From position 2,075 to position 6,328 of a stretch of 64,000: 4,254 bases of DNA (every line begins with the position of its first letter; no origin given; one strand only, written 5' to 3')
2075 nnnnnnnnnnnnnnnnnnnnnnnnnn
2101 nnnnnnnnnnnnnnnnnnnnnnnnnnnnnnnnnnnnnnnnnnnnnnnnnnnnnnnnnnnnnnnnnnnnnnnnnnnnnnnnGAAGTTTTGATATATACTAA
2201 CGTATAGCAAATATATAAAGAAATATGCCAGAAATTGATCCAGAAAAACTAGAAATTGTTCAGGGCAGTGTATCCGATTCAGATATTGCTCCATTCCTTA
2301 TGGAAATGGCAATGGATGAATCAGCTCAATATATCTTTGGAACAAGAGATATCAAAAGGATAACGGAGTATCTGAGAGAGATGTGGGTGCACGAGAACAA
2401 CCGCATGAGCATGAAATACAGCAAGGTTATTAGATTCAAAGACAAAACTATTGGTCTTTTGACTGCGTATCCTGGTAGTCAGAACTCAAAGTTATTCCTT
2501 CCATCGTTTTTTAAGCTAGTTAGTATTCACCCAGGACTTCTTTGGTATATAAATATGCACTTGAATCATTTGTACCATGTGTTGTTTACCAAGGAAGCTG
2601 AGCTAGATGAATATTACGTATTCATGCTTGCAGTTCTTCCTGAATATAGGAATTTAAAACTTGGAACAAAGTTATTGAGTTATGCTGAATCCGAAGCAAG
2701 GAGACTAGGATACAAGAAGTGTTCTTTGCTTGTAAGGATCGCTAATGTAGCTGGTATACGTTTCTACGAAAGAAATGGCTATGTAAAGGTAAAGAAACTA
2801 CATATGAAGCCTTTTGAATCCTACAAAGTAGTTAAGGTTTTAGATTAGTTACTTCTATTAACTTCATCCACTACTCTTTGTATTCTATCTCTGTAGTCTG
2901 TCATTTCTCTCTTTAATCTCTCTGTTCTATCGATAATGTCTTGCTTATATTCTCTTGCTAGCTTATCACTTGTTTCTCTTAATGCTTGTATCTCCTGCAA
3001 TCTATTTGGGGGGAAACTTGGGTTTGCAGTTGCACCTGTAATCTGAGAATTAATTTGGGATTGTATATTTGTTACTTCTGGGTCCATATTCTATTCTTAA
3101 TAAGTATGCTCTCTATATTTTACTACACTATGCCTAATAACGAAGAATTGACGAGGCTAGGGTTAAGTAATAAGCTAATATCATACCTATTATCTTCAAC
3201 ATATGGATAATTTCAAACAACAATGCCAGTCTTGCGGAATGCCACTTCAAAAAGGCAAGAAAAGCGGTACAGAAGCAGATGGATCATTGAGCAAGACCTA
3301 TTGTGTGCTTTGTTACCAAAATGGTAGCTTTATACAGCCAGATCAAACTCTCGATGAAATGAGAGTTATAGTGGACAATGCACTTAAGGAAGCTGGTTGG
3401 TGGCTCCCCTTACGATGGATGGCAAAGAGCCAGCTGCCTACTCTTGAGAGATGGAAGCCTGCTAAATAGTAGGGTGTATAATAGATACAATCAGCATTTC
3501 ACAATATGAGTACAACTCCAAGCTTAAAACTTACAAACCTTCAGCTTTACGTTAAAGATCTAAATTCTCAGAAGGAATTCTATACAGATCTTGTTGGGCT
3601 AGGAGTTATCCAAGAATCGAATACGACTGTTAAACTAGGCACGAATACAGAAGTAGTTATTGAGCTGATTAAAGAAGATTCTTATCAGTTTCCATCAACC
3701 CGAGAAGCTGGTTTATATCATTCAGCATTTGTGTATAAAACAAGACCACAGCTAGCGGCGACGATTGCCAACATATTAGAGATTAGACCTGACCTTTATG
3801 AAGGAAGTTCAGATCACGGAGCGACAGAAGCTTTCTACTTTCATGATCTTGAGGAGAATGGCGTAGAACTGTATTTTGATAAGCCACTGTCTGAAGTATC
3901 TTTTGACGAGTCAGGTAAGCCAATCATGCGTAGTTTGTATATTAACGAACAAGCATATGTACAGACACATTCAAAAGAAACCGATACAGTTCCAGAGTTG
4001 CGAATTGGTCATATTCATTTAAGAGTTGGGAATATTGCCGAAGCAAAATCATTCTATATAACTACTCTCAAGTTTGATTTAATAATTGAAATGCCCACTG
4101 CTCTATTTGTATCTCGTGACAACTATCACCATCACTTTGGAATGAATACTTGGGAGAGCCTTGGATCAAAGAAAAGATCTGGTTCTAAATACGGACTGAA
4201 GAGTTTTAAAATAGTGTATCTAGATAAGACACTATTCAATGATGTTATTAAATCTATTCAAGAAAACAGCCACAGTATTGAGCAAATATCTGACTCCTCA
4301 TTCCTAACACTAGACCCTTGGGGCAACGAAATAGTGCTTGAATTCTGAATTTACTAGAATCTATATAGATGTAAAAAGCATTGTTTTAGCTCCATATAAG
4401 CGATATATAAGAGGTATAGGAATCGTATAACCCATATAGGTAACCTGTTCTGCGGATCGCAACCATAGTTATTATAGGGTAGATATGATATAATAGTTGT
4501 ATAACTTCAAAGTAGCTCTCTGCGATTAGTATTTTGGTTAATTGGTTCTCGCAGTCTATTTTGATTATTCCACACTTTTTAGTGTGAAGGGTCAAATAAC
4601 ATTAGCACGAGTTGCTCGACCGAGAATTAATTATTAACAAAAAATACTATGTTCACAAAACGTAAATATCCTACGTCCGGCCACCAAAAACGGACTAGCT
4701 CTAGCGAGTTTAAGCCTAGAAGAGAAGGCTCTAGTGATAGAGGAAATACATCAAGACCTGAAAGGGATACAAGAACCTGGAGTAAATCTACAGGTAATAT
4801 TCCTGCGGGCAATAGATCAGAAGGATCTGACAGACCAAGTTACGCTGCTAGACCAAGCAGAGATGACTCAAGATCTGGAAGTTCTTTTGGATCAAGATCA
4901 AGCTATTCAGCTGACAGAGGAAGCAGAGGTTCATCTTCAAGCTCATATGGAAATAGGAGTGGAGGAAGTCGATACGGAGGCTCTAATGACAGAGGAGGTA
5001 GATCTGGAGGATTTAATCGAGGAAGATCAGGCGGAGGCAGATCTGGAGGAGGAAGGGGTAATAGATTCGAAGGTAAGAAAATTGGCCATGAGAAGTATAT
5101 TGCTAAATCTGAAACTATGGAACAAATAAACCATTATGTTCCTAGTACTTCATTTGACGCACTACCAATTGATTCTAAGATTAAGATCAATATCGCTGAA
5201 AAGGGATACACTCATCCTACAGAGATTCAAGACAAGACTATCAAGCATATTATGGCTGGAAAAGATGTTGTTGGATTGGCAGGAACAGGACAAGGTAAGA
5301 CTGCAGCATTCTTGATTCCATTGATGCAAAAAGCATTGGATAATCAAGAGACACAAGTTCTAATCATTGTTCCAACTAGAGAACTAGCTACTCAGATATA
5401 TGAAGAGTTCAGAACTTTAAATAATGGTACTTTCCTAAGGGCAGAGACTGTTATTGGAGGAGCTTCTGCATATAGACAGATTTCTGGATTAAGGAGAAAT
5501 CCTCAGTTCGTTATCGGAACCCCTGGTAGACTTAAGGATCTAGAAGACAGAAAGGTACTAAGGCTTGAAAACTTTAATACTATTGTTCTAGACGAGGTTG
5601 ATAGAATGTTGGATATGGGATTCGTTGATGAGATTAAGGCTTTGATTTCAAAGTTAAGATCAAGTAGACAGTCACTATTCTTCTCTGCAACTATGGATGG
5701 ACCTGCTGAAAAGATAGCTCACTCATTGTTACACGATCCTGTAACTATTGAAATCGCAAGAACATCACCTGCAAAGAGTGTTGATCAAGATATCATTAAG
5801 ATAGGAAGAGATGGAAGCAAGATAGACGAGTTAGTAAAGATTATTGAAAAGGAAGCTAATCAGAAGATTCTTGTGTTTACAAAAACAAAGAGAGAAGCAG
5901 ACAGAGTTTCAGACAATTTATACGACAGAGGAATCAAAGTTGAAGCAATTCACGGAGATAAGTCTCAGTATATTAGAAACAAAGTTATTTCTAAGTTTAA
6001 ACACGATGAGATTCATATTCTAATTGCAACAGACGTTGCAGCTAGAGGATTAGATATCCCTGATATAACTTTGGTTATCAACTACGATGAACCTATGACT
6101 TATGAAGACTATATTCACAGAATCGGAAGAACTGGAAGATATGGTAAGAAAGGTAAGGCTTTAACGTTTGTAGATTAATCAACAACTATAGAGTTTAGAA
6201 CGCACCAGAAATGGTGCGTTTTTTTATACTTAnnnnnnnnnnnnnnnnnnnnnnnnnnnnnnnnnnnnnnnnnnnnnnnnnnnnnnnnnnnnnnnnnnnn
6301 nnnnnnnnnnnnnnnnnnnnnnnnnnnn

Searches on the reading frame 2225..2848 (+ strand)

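Call 65: search_protein_families(library=pfam, proteins=[window:2225-2848:+], max_evalue=0.00001)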
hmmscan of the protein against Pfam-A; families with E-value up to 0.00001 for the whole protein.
window:2225-2848:+ (207 aa): 3 families
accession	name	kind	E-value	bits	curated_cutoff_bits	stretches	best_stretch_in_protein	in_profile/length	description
PF00583.31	Acetyltransf_1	-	8.6e-13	49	20.7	1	126-186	56-116/116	Acetyltransferase (GNAT) family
PF13508.13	Acetyltransf_7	-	2.9e-11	44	27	1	129-187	29-83/84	Acetyltransferase (GNAT) domain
PF13673.13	Acetyltransf_10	-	3.3e-07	30.8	23.6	1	129-191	51-112/128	Acetyltransferase (GNAT) domain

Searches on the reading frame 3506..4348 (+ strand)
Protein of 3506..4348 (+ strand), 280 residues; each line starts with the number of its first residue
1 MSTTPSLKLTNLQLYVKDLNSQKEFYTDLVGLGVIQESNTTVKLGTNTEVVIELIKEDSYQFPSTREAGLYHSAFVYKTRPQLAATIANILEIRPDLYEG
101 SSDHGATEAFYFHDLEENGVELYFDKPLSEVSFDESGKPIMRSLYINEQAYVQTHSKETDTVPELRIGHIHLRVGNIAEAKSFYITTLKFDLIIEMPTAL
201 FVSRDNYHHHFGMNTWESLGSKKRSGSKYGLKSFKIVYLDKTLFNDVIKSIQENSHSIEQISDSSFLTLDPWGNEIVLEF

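Call 65: search_protein_families(library=pfam, proteins=[window:3506-4348:+], max_evalue=0.00001)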
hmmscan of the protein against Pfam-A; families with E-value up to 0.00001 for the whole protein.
window:3506-4348:+ (280 aa): 1 family
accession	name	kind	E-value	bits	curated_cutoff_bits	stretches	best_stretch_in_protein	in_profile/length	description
PF00903.31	Glyoxalase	-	1.4e-10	42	20.6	0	11-120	4-119/121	Glyoxalase/Bleomycin resistance protein/Dioxygenase superfamily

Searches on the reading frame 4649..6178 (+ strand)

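Call 65: search_protein_families(library=pfam, proteins=[window:4649-6178:+], max_evalue=0.00001)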
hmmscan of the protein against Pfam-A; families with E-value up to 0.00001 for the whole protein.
window:4649-6178:+ (509 aa): 3 families
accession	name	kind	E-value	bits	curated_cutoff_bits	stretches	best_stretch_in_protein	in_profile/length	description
PF00270.35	DEAD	-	3.5e-48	163.9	26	1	191-353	1-164/167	DEAD/DEAH box helicase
PF00271.37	Helicase_C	-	2.6e-34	118.2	23.5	1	391-499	2-110/110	Helicase conserved C-terminal domain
PF04851.21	ResIII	-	2e-10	41.3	22.5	1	211-349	30-162/164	Type III restriction enzyme, res subunit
